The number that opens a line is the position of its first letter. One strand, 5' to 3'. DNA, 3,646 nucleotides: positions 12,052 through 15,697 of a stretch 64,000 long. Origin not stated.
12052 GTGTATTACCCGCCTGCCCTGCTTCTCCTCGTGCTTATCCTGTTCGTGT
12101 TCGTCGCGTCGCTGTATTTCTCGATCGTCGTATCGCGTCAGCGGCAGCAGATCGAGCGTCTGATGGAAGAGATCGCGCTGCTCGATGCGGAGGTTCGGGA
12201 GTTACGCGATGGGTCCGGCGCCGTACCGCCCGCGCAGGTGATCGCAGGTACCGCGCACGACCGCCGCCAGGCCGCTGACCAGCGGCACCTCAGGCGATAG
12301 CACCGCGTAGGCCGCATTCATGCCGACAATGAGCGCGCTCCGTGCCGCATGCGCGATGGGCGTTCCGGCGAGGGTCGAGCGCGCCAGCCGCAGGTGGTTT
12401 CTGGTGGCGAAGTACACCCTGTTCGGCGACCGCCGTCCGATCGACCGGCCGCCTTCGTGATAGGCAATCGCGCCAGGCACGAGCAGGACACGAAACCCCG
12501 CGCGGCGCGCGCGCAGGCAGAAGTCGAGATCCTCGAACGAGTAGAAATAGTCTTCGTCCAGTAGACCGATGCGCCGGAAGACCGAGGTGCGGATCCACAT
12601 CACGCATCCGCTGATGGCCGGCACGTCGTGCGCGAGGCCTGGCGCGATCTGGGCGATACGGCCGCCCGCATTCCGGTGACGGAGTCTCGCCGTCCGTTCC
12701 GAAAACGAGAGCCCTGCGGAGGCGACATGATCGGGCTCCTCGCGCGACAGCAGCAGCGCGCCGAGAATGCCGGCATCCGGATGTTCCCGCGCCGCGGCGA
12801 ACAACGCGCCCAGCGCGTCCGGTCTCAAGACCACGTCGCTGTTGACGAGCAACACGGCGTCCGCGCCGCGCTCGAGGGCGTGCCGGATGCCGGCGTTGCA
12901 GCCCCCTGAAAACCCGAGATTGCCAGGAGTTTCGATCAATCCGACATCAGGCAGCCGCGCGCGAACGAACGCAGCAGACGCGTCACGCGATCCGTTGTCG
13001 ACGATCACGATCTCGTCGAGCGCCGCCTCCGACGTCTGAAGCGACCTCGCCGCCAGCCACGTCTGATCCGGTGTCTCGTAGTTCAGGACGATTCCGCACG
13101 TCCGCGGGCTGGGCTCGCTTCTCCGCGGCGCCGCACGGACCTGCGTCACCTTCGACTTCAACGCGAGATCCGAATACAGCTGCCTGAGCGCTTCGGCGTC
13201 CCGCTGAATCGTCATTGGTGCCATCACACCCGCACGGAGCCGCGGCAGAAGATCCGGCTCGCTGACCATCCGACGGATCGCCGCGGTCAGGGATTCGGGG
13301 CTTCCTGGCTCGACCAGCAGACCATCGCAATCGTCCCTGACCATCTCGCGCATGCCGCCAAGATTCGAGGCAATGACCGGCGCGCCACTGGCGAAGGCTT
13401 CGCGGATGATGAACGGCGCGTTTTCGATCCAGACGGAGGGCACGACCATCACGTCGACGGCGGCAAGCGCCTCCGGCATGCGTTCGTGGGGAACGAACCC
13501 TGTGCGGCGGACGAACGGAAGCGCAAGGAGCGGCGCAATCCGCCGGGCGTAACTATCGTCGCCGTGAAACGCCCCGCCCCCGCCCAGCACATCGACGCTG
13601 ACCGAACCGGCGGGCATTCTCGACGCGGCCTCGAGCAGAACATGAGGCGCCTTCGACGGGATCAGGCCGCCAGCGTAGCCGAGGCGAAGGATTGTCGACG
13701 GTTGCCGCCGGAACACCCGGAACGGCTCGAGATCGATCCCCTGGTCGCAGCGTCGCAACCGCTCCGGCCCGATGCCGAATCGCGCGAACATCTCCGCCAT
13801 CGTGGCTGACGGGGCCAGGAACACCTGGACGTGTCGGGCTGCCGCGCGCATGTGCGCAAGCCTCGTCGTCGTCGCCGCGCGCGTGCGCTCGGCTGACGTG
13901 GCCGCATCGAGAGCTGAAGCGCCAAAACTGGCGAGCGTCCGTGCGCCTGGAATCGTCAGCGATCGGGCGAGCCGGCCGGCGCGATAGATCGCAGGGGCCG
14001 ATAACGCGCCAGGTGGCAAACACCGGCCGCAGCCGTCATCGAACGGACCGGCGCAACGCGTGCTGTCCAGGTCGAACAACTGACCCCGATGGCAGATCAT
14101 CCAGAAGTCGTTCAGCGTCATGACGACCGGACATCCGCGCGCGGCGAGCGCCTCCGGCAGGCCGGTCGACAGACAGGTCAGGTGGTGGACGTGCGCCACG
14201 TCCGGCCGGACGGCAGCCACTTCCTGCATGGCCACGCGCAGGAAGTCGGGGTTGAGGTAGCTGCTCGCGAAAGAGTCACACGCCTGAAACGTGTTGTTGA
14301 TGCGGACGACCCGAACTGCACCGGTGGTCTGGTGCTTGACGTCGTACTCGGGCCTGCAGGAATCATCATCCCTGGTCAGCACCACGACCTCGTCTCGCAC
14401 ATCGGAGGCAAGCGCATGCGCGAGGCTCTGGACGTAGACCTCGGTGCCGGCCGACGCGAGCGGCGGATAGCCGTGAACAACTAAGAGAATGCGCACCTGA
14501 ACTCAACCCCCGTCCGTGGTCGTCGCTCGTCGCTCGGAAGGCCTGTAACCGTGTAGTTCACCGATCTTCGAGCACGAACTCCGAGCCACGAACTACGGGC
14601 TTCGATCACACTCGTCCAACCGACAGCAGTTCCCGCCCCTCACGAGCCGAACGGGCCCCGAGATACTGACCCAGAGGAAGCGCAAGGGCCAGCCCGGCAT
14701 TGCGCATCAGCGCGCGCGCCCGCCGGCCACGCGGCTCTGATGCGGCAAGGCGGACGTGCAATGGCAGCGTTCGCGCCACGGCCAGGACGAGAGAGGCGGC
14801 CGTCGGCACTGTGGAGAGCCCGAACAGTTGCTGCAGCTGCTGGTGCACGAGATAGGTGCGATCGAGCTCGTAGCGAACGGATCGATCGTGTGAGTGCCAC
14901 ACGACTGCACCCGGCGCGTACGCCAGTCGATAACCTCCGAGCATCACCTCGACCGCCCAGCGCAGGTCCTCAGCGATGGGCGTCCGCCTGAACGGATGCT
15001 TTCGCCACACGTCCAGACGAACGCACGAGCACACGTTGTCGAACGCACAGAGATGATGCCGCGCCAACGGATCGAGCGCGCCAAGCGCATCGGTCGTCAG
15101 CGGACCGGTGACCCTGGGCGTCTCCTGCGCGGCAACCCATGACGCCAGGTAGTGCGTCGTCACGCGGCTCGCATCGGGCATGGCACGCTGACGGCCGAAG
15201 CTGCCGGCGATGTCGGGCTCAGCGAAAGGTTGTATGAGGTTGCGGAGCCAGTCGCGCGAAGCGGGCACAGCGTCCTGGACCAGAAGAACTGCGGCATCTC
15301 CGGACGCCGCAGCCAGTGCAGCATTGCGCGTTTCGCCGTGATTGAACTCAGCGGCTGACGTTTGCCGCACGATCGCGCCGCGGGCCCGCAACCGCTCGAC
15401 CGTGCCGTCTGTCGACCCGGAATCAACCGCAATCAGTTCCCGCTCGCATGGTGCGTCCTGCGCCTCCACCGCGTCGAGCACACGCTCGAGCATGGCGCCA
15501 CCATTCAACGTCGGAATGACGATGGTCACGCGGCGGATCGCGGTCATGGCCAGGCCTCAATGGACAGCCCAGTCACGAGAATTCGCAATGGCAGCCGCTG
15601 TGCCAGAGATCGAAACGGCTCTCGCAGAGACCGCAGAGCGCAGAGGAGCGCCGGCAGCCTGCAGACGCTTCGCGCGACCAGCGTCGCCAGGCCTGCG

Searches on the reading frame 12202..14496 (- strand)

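Call 60: search_protein_families(library=pfam, proteins=[window:12202-14496:-], max_evalue=0.00001)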
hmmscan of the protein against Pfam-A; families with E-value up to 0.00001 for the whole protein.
window:12202-14496:- (764 aa): 7 families
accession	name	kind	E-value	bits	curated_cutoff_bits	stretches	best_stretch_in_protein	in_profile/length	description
PF13692.12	Glyco_trans_1_4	-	5.9e-23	82.2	27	1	271-412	3-141/142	Glycosyl transferases group 1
PF00534.26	Glycos_transf_1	-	2.7e-21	76.3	26.4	1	272-419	18-164/172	Glycosyl transferases group 1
PF13641.12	Glyco_tranf_2_3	-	1e-17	65.4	27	1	495-702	32-225/230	Glycosyltransferase like family 2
PF13439.12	Glyco_transf_4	-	2.9e-16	60.4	28.5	1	17-132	3-107/170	Glycosyltransferase Family 4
PF00535.33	Glycos_transf_2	-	1.6e-15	57.9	23.3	1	490-642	24-166/168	Glycosyl transferase family 2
PF13579.12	Glyco_trans_4_4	-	9.4e-10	39.5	29.7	1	17-138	2-109/158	Glycosyl transferase 4-like domain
PF13632.12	Glyco_trans_2_3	-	2e-08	34.7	27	1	548-689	2-134/198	Glycosyl transferase family group 2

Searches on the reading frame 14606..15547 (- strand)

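Call 60: search_protein_families(library=pfam, proteins=[window:14606-15547:-], max_evalue=0.00001)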
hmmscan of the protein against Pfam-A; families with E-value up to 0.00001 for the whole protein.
window:14606-15547:- (313 aa): 2 families
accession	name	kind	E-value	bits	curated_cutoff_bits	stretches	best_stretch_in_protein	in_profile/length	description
PF00535.33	Glycos_transf_2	-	1.9e-15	57.6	23.3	1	8-134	1-129/168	Glycosyl transferase family 2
PF13641.12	Glyco_tranf_2_3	-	6e-10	40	27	1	6-224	2-217/230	Glycosyltransferase like family 2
